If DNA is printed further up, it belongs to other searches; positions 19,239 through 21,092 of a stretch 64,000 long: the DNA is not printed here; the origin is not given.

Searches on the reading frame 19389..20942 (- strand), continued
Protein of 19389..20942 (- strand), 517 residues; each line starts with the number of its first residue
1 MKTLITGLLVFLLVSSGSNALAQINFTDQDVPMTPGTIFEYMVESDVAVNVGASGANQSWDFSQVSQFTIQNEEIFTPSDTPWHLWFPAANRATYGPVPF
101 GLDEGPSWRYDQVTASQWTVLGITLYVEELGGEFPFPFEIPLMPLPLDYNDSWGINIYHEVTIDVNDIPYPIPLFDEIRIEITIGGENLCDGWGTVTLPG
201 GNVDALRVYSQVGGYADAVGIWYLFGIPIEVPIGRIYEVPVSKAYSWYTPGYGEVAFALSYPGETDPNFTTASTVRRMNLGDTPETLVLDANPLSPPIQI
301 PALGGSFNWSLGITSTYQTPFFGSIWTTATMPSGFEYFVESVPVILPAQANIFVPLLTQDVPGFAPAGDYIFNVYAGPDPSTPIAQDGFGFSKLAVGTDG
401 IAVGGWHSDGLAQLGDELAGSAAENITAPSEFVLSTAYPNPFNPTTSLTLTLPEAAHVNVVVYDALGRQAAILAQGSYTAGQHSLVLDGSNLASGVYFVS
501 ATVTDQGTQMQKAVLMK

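Call 81: fold_search(model_id=the predicted structure, library=pdb)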
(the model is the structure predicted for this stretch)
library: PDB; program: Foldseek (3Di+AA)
matches with E <= 10: 1628; with E <= 0.001: 75
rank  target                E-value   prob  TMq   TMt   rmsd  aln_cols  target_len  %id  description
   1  4be6_A                2.1e-06  1.00  0.18  0.40  19.9       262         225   15  V. cholera biofilm scaffolding protein RbmA (released 2013-12-18)
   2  4kkq_A                2.3e-06  1.00  0.18  0.39  20.0       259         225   15  Crystal structure of Vibrio cholerae RbmA (crystal form 1) (released 2013-05-22)
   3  4be5_A                3.2e-06  1.00  0.18  0.39  19.8       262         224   15  V. cholera biofilm scaffolding protein RbmA (released 2013-12-18)
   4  6a8p_A                5.4e-06  1.00  0.15  0.12  23.9       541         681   10  Transglutaminase 2 mutant G224V in complex with GTP (released 2018-09-26)
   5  4kkq_B                7.1e-06  1.00  0.19  0.40  20.4       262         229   14  Crystal structure of Vibrio cholerae RbmA (crystal form 1) (released 2013-05-22)
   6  4kkr_A                9.5e-06  1.00  0.18  0.38  20.0       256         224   16  Crystal structure of Vibrio cholerae RbmA (crystal form 3) (released 2013-05-22)
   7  3ly6_A                9.9e-06  1.00  0.16  0.12  23.5       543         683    9  Crystal structure of human transglutaminase 2 complex with adenosine 5' Triphosphate (released 2010-08-18)
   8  1g0d                  1.1e-05  1.00  0.16  0.13  24.7       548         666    9  CRYSTAL STRUCTURE OF RED SEA BREAM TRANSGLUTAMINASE (released 2001-05-23)
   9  1f13_B                1.2e-05  1.00  0.17  0.12  23.4       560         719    9  RECOMBINANT HUMAN CELLULAR COAGULATION FACTOR XIII (released 1998-08-12)
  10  4pyg_A                1.3e-05  1.00  0.16  0.13  23.4       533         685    9  Transglutaminase2 complexed with GTP (released 2015-02-11)
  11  6a8p_C                1.3e-05  1.00  0.16  0.12  24.1       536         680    9  Transglutaminase 2 mutant G224V in complex with GTP (released 2018-09-26)
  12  1ggy_A                1.7e-05  1.00  0.16  0.13  23.6       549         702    9  HUMAN FACTOR XIII WITH YTTERBIUM BOUND IN THE ION SITE (released 1999-02-16)
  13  4kkp_B                1.9e-05  1.00  0.18  0.37  19.2       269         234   15  Crystal structure of Vibrio cholerae RbmA (crystal form 2) (released 2013-05-22)
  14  5irb_B                1.9e-05  1.00  0.15  0.21  27.2       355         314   12  Structural insight into host cell surface retention of a 1.5-MDa bacterial ice-binding adhesin (released 2017-07-19)
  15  1evu_B                1.9e-05  1.00  0.16  0.12  23.2       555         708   10  HUMAN FACTOR XIII WITH CALCIUM BOUND IN THE ION SITE (released 2000-05-10)
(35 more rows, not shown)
